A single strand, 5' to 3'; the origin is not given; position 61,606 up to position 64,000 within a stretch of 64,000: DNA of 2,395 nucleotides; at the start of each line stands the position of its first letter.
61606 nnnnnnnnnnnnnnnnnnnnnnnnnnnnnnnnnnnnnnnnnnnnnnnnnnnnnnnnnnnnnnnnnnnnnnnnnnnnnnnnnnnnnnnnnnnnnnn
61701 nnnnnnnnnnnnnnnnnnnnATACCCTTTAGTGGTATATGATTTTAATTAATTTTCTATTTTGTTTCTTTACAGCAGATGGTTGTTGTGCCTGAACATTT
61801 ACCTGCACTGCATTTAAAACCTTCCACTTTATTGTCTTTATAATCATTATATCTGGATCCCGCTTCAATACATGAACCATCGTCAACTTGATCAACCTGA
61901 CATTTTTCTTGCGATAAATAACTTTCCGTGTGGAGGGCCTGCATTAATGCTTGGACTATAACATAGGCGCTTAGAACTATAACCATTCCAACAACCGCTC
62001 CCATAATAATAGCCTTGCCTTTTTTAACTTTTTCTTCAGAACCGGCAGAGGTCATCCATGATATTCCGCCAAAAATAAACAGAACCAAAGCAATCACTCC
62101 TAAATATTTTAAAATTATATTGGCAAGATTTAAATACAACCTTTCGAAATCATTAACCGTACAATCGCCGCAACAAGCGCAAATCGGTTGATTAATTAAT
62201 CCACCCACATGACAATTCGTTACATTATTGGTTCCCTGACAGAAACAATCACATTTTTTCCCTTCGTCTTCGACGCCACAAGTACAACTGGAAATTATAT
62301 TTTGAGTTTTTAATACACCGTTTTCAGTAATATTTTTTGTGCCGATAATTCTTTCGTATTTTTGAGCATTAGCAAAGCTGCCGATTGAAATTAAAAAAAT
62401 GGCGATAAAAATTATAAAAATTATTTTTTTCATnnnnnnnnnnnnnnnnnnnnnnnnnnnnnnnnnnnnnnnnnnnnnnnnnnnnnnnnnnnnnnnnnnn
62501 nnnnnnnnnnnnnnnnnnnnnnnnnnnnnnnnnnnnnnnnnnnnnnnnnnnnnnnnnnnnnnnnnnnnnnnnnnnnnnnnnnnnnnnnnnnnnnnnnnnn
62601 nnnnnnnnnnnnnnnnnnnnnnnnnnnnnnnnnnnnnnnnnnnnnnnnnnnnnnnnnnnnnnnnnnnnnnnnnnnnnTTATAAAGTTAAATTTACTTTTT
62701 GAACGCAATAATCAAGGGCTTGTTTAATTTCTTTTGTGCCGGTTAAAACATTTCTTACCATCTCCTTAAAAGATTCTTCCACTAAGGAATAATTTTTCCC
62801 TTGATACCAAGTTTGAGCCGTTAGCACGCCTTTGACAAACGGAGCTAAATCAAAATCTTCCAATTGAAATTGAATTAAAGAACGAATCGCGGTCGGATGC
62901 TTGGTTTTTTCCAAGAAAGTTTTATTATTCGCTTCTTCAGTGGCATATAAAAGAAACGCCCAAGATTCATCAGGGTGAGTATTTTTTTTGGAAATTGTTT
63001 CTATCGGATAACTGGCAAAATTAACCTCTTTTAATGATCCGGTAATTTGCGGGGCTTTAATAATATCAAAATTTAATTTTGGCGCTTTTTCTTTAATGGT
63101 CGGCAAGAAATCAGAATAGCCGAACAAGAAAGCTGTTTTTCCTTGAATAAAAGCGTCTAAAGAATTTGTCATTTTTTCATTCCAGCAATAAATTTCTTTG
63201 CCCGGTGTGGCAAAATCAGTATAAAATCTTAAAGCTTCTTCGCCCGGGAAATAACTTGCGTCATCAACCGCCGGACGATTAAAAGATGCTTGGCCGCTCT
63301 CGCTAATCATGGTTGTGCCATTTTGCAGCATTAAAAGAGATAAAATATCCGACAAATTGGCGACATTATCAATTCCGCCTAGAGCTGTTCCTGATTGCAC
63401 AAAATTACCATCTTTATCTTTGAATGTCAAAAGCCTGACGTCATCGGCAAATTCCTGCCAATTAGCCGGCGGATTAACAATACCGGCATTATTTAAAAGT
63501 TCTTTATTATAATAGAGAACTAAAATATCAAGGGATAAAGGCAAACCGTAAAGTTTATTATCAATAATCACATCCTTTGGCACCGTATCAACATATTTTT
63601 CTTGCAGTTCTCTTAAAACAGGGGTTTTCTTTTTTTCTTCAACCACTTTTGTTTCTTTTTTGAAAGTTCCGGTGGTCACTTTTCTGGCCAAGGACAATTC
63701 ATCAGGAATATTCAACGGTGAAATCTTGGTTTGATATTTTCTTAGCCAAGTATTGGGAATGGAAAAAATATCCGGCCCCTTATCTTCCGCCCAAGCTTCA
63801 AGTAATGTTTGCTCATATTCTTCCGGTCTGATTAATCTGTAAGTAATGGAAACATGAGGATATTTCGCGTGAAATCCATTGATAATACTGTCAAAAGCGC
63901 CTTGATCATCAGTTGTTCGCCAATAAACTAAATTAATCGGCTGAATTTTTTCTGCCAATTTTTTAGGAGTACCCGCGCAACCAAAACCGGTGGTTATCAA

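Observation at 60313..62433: Four tandem secreted two-helix paralogs with a shared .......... motif (VirB2/TrbC pilin-like), one decorated with Cys-rich modules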

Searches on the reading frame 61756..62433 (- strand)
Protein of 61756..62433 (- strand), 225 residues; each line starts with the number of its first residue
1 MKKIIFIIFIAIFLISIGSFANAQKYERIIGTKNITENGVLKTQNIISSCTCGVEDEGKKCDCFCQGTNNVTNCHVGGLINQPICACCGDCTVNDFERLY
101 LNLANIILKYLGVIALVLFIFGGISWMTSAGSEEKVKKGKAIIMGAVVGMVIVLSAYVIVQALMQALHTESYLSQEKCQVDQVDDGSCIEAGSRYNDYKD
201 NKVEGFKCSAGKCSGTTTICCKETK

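Call 3: search_protein_families(library=pfam, proteins=[window:61756-62433:-], max_evalue=1)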
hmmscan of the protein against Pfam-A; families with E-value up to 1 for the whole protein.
window:61756-62433:- (225 aa): 11 families
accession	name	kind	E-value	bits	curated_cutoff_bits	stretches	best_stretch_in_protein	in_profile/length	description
PF18895.5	T4SS_pilin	-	1.3e-08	35.2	26.6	1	101-163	10-71/71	Type IV secretion system pilin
PF04479.18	RTA1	-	0.0057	16.7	24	1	99-163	64-127/208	RTA1 like protein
PF04956.18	TrbC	-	0.016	15.8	27.9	1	100-162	41-97/98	TrbC/VIRB2 pilin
PF04608.18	PgpA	-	0.071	13.5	28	1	88-157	30-86/141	Phosphatidylglycerophosphatase A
PF04932.20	Wzy_C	-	0.077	13.2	31.7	1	112-173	21-72/149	O-Antigen ligase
PF25184.1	YxzE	-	0.13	13.7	40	0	1-25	1-25/65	YxzE-like putative bacteriocin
PF24800.1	DUF7702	-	0.2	11.3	27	1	107-166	111-167/244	Domain of unknown function (DUF7702)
PF05987.18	DUF898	-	0.27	10.7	28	1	103-169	180-250/336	Bacterial protein of unknown function (DUF898)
PF07225.17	NDUF_B4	-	0.45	10.9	21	0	140-163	81-104/124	NADH-ubiquinone oxidoreductase B15 subunit (NDUFB4)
PF17329.7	DUF5367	-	0.5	11.1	25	1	105-166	9-70/98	Family of unknown function (DUF5367)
PF20990.2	DUF2207_C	-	0.88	9.7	33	1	99-166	126-191/247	Predicted membrane protein (DUF2207) C-terminal domain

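Call 4: search_protein_families(library=ncbifam, proteins=[window:61756-62433:-], max_evalue=1)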
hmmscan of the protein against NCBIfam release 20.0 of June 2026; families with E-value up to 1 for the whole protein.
window:61756-62433:- (225 aa): 6 families
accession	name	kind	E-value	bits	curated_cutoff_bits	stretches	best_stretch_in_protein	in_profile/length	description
NF045849.1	ICE_MMCAP2_0565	equivalog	1.7e-05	24.4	40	1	104-165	17-78/80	Mbov_0395 family pilin-like conjugal transfer protein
TIGR00909.1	2A0306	subfamily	0.0009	18.3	556.8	1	113-183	200-269/429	amino acid transporter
NF051871.1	LysLocSpmX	equivalog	0.013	14.8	700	1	107-164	365-423/430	lysozyme-family localization factor SpmX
NF041501.1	cola_mem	domain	0.042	12.8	150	1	128-170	169-216/312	FGLLP motif-containing membrane protein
TIGR03937.1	PgaC_IcaA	equivalog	0.07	12.1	422.3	1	105-201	3-98/407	poly-beta-1,6-N-acetyl-D-glucosamine synthase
NF005457.0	PRK07051.1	equivalog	0.26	11.5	87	1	133-165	23-55/80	acetyl-CoA carboxylase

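Call 11: find_encoding_contigs(protein=window:61756-62433:-, flank=10000, max_places=6)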
Protein window:61756-62433:- (225 aa): 4 contigs read that carry it; 3 places shown.
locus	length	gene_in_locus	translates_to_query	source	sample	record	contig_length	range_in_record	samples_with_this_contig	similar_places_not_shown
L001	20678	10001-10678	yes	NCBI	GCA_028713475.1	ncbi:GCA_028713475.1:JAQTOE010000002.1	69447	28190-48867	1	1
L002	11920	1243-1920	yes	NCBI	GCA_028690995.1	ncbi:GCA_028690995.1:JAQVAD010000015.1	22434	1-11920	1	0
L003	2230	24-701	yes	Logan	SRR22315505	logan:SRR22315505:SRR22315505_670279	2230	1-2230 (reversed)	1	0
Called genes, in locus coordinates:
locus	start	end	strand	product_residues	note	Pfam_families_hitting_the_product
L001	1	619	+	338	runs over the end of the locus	PF02618:YceG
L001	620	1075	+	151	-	PF04138:GtrA_DPMS_TM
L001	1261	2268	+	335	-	PF01073:3Beta_HSD, PF01370:Epimerase, PF02719:Polysacc_synt_2, PF04321:RmlD_sub_bind, PF07993:NAD_binding_4, PF16363:GDP_Man_Dehyd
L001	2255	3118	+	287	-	PF13529:Peptidase_C39_2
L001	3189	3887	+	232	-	-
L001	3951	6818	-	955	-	PF00912:Transgly, PF00905:Transpeptidase, PF17957:Big_7 (faint)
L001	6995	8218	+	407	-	PF00579:tRNA-synt_1b, PF22421:SYY_C-terminal, PF01479:S4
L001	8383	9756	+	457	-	PF01547:SBP_bac_1, PF13416:SBP_bac_8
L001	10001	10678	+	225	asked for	PF18895:T4SS_pilin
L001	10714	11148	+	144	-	PF18895:T4SS_pilin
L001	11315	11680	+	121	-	PF18895:T4SS_pilin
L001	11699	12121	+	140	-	PF18895:T4SS_pilin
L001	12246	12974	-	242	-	PF00535:Glycos_transf_2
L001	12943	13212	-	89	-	-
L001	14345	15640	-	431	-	PF26314:MptA_B_family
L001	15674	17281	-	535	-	-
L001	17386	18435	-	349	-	PF10432:bact-PGI_C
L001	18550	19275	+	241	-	PF20772:TACO1_YebC_N, PF01709:Transcrip_reg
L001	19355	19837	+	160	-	PF02075:RuvC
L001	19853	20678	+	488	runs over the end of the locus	PF08323:Glyco_transf_5, PF13439:Glyco_transf_4 (faint), PF00534:Glycos_transf_1, PF13692:Glyco_trans_1_4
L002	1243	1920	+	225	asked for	PF18895:T4SS_pilin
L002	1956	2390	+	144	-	PF18895:T4SS_pilin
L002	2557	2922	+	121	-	PF18895:T4SS_pilin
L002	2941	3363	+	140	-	PF18895:T4SS_pilin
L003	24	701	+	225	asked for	PF18895:T4SS_pilin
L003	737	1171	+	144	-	PF18895:T4SS_pilin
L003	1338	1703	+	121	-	PF18895:T4SS_pilin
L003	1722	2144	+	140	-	PF18895:T4SS_pilin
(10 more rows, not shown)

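Call 15: find_homologous_proteins(query=window:61756-62433:-)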
Query window:61756-62433:- (225 aa): 38 proteins with E <= 0.001 among 364 candidates.
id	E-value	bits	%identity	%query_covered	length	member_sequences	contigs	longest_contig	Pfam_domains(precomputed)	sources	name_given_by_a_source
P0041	1.1e-144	498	100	100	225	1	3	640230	PF18895.6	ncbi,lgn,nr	ncbi:MAG: pilin [Patescibacteria group bacterium]|nr:pilin [Patescibacteria group bacterium] MDD5164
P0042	6.5e-98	345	72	99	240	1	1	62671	-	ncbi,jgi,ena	ncbi:MAG: pilin [Patescibacteria group bacterium]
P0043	6.9e-94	331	71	99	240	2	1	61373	PF18895.6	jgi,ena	-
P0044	2.4e-93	330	71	90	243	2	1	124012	-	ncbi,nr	ncbi:MAG: pilin [Patescibacteria group bacterium]|nr:pilin [Patescibacteria group bacterium]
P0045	7.3e-80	286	62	99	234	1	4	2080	PF18895.6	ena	-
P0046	5.6e-40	155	47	71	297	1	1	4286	PF01471.24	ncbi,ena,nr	ncbi:peptidoglycan-binding protein [Patescibacteria group bacterium]|nr:peptidoglycan-binding protei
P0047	2.0e-37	147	60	51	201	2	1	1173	PF18895.6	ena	-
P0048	6.7e-37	145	42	78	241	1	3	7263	PF18895.6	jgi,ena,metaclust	metaclust:\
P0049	1.6e-36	144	46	71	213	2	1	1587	PF18895.6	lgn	-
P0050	2.6e-35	140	53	56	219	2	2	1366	PF18895.6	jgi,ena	-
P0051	2.5e-27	114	50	53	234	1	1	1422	-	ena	-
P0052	2.0e-24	104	51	46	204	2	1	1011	PF18895.6,PF01471.24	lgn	-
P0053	3.2e-22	97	57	42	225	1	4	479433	PF18895.6,PF01471.24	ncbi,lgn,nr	ncbi:MAG: peptidoglycan-binding domain-containing protein [Patescibacteria group bacterium]|nr:pepti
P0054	8.1e-22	96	57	42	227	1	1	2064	PF18895.6,PF01471.24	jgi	jgi:hypothetical protein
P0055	9.7e-13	66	50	28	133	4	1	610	PF18895.6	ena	-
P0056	2.3e-12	65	52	29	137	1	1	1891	PF18895.6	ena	-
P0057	3.0e-12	64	32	74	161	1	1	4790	PF18895.6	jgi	jgi:hypothetical protein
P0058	8.1e-12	63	45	36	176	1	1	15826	PF18895.6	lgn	-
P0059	1.3e-11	62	50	28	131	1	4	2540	PF18895.6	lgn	-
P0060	1.4e-11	62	48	29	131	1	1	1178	PF18895.6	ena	-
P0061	1.4e-11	62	48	29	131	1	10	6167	PF18895.6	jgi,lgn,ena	jgi:hypothetical protein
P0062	1.4e-11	62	50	28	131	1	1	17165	PF18895.6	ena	-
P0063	1.4e-11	62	50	28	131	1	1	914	PF18895.6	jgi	-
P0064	1.5e-11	62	50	28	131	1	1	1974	PF18895.6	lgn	-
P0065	1.6e-11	62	42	33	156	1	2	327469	PF18895.6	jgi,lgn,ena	-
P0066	3.5e-11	61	54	28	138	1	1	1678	PF18895.6,PF04956.19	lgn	-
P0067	8.1e-11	60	44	33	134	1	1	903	PF18895.6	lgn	-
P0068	2.9e-10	58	44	33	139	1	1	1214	PF18895.6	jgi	-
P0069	2.9e-10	58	44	33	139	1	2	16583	PF18895.6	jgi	jgi:hypothetical protein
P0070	6.9e-10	57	56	28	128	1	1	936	PF18895.6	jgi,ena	-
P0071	1.5e-9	56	62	24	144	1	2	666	PF18895.6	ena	-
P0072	5.7e-9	54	50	27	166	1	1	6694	PF18895.6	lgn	-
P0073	7.0e-9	53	53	24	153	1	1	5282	PF18895.6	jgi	-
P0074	2.6e-8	52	53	24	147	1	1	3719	PF18895.6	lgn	-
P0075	2.9e-8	51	45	31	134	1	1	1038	PF18895.6,PF04956.19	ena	-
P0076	2.6e-7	48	43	26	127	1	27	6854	PF18895.6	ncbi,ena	-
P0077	4.9e-7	47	44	24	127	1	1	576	PF18895.6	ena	-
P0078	6.7e-7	47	43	26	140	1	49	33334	PF18895.6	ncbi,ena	-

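Call 19: find_encoding_contigs(protein=P0053, flank=10000, max_places=2)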
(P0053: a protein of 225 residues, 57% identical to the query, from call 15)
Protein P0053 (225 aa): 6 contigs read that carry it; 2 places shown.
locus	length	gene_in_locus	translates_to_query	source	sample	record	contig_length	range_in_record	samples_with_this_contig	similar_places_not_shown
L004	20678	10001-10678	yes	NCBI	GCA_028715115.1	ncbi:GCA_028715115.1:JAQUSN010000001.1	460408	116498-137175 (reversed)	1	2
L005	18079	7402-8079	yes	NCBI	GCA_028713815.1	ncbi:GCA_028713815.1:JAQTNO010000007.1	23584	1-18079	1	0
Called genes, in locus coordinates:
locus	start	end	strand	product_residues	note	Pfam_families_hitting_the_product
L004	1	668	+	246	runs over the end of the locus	PF02754:CCG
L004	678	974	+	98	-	PF01541:GIY-YIG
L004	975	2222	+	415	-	PF02589:LUD_dom, PF13183:Fer4_8, PF13237:Fer4_10 (faint), PF13534:Fer4_17 (weak)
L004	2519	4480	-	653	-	PF08486:SpoIID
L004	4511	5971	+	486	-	PF01943:Polysacc_synt, PF13440:Polysacc_synt_3, PF01554:MatE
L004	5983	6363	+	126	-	PF04977:DivIC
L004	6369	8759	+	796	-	PF00932:LTD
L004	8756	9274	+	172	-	PF01569:PAP2, PF14378:PAP2_3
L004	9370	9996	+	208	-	PF01135:PCMT, PF01269:Fibrillarin (faint), PF13847:Methyltransf_31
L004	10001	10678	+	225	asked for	PF18895:T4SS_pilin, PF01471:PG_binding_1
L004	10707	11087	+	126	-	PF04956:TrbC (weak), PF18895:T4SS_pilin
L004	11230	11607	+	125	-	PF18895:T4SS_pilin (weak)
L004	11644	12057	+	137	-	PF18895:T4SS_pilin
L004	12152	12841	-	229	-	-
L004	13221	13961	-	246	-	PF00535:Glycos_transf_2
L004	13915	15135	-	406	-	-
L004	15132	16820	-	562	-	-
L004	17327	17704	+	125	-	-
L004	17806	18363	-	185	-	PF01195:Pept_tRNA_hydro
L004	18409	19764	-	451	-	PF00071:Ras (faint), PF01926:MMR_HSR1, PF02421:FeoB_N, PF00009:GTP_EFTU (weak), PF01926:MMR_HSR1, PF02421:FeoB_N, PF04548:AIG1 (weak), PF00009:GTP_EFTU, +6 more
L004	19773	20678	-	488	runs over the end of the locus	PF03816:LytR_cpsA_psr, PF13399:LytR_C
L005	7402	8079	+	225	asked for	PF18895:T4SS_pilin, PF01471:PG_binding_1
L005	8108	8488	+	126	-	PF04956:TrbC (weak), PF18895:T4SS_pilin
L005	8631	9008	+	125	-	PF18895:T4SS_pilin (weak)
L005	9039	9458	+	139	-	PF18895:T4SS_pilin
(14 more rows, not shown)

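Call 27: find_encoding_contigs(protein=P0065, flank=10000, max_places=1)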
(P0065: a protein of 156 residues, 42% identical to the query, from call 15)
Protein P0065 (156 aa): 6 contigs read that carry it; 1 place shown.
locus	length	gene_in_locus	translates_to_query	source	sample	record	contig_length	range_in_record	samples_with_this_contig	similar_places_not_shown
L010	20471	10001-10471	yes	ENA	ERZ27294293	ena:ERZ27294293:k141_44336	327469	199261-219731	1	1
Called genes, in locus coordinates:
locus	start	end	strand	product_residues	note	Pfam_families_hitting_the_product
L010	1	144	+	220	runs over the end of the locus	-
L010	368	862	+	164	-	-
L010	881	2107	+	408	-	-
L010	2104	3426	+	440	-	PF00263:Secretin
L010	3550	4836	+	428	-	PF05970:PIF1, PF13245:AAA_19, PF13401:AAA_22 (faint), PF13604:AAA_30, PF03266:NTPase_1 (faint), PF21530:Pif1_2B_dom (weak)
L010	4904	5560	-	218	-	-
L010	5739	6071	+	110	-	-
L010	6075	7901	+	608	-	-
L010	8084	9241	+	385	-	-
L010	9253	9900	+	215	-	-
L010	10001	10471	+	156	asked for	PF18895:T4SS_pilin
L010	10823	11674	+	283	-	PF01149:Fapy_DNA_glyco, PF06831:H2TH, PF06827:zf-FPG_IleRS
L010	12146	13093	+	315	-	PF01594:AI-2E_transport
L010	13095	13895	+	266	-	-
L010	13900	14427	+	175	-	PF02915:Rubrerythrin, PF23458:DUF7130 (weak), PF21349:RUBY_RBDX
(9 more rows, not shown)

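Call 31: search_protein_families(library=pfam, proteins=[L004:15132-16820:-, L004:12152-12841:-, L004:13915-15135:-], max_evalue=0.1)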
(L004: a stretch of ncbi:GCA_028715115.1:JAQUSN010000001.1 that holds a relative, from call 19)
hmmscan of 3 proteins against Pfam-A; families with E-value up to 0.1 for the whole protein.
L004:15132-16820:- (562 aa): 1 family
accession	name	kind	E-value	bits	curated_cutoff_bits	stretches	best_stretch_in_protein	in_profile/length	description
PF02821.22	Staphylokinase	-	0.0054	17.6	25.1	1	502-557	47-102/131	Staphylokinase/Streptokinase family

L004:12152-12841:- (229 aa): 0 families

L004:13915-15135:- (406 aa): 0 families

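Call 61: search_protein_families(library=pfam, proteins=[L001:8383-9756:+], max_evalue=1)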
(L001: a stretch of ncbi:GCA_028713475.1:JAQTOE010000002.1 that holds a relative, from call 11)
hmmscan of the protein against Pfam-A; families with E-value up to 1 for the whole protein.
L001:8383-9756:+ (457 aa): 4 families
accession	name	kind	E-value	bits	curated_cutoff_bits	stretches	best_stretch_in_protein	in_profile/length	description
PF01547.30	SBP_bac_1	-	3.5e-25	90.1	26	1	46-376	4-306/307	Bacterial extracellular solute-binding protein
PF13416.11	SBP_bac_8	-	4.4e-21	76.3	27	1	58-389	4-262/279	Bacterial extracellular solute-binding protein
PF05047.22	L51_S25_CI-B8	-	0.13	12.7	26.6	0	313-337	6-30/52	Mitochondrial ribosomal protein L51 / S25 / CI-B8 domain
PF17485.7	SatRNA_48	-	0.16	11.5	27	1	113-156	9-52/299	Satellite RNA 48 kDa protein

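Call 71: predict_structure(alignment_id=A2)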
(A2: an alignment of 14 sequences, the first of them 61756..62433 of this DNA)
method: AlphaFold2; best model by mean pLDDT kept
length: 225 residues; sequences in the alignment: 14
mean_pLDDT: 71.6   pTM: 0.43
mean pLDDT of the five models: 71.6, 66.0, 65.6, 63.6, 59.2
residues with pLDDT >= 90: 1; 70-90: 142; 50-70: 62; < 50: 20
segments of 3 or more residues with pLDDT < 50: 17-21, 169-183
pLDDT, mean of each block of 10 residues (from residue 1): 67 54 70 84 85 78 87 79 84 74 75 79 76 77 81 80 61 39 54 66 69 60 65
secondary structure, 60 per line:
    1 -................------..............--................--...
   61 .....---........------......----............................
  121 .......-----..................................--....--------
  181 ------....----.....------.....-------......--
elements in order: H2-17 E24-37 E40-55 E58-65 E69-76 H83-88 H93-127 H133-166 H169-172 E187-190 H195-199 E206-210 E218-223

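Call 75: fold_search(model_id=the predicted structure, library=pdb)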
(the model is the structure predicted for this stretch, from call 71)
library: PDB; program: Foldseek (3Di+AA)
matches with E <= 10: 246; with E <= 0.001: 0
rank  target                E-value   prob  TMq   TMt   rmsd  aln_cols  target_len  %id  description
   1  7rdg_A                1.1e+00  0.08  0.09  0.14  14.3        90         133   11  Crystal structure of D103A human Galectin-7 mutant in presence of lactose (released 2023-01-25)
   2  3d2e_C                1.1e+00  0.06  0.13  0.06  22.2       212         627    9  Crystal structure of a complex of Sse1p and Hsp70, Selenomethionine-labeled crystals (released 2008-06-17)
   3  8wif_f                1.4e+00  0.06  0.10  0.12   8.5        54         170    7  Cryo- EM structure of Mycobacterium smegmatis 30S ribosomal subunit (body 2) of 70S ribosome and RafH. (released 2024-02-28)
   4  5zeb_e                1.6e+00  0.06  0.11  0.12   8.9        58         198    5  M. Smegmatis P/P state 70S ribosome structure (released 2018-09-26)
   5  8dfu_0                1.7e+00  0.77  0.28  0.66   7.0        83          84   11  Cryo-EM structure of conjugation pili from Aeropyrum pernix (released 2023-03-22)
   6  7tkx_B                1.7e+00  0.07  0.10  0.16  14.2        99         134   12  Crystal structure of R14A human Galectin-7 mutant in presence of 4-O-beta-D-Galactopyranosyl-D-glucose (released 2023-01-25)
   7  8s9i_A                1.8e+00  0.06  0.10  0.06  13.9        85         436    7  Crystal structure of the gp32 C-terminal peptide/Dda/dT8 (released 2023-06-28)
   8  8whx_f                2.0e+00  0.05  0.10  0.12   8.5        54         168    7  Cryo- EM structure of Mycobacterium smegmatis 70S ribosome and RafH. (released 2024-02-28)
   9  3mnf                  2.1e+00  0.11  0.10  0.09   9.4        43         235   14  Crystal structure of PAC2 family protein from Streptomyces avermitilis MA (released 2010-05-05)
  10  8a22_Be               2.1e+00  0.04  0.10  0.10  10.6        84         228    8  Structure of the mitochondrial ribosome from Polytomella magna (released 2022-11-16)
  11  6k2z_B                2.2e+00  0.04  0.09  0.14  14.0        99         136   10  Human Galectin-14 with lactose (released 2020-06-17)
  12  7rdg_D                2.3e+00  0.04  0.08  0.13  14.1        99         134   11  Crystal structure of D103A human Galectin-7 mutant in presence of lactose (released 2023-01-25)
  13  5da9_A                2.5e+00  0.08  0.26  0.15  14.8       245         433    7  ATP-gamma-S bound Rad50 from Chaetomium thermophilum in complex with the Rad50-binding domain of Mre11 (released 2016-03-02)
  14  9a5j_A                2.5e+00  0.06  0.21  0.09  23.8       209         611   13  Integrative model of DNAK-GUDB by crosslinking MS and deep learning (released 2024-09-18)
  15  8crx_E                2.5e+00  0.04  0.10  0.12   8.3        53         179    9  Cutibacterium acnes 70S ribosome with mRNA, P-site tRNA and Sarecycline bound (released 2023-03-22)
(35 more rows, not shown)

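Call 78: search_protein_families(library=phrogs, proteins=[window:61756-62433:-], max_evalue=0.01)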
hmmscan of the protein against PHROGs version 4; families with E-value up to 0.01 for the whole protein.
window:61756-62433:- (225 aa): 0 families

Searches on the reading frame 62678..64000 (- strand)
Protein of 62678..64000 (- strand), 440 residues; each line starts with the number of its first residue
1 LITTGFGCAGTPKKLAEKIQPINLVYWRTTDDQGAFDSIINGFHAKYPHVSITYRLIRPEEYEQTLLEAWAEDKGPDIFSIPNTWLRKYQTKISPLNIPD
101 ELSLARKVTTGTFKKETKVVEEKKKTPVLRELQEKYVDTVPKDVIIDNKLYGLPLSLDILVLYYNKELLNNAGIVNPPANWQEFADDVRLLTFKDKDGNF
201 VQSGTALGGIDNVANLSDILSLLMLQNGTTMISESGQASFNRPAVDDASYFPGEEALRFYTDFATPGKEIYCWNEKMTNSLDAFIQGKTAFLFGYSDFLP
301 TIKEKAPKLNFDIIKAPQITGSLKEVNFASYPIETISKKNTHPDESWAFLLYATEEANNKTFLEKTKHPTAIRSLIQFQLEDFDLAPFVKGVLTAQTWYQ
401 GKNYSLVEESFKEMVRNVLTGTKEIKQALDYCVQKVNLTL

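Call 10: search_protein_families(library=pfam, proteins=[window:62678-64000:-], max_evalue=0.00001)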
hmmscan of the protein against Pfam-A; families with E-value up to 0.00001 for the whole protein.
window:62678-64000:- (440 aa): 2 families
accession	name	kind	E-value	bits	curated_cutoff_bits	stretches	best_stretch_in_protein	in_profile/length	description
PF01547.30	SBP_bac_1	-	1.1e-24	88.4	26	1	29-359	4-306/307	Bacterial extracellular solute-binding protein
PF13416.11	SBP_bac_8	-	1.2e-20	74.9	27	1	41-372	4-262/279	Bacterial extracellular solute-binding protein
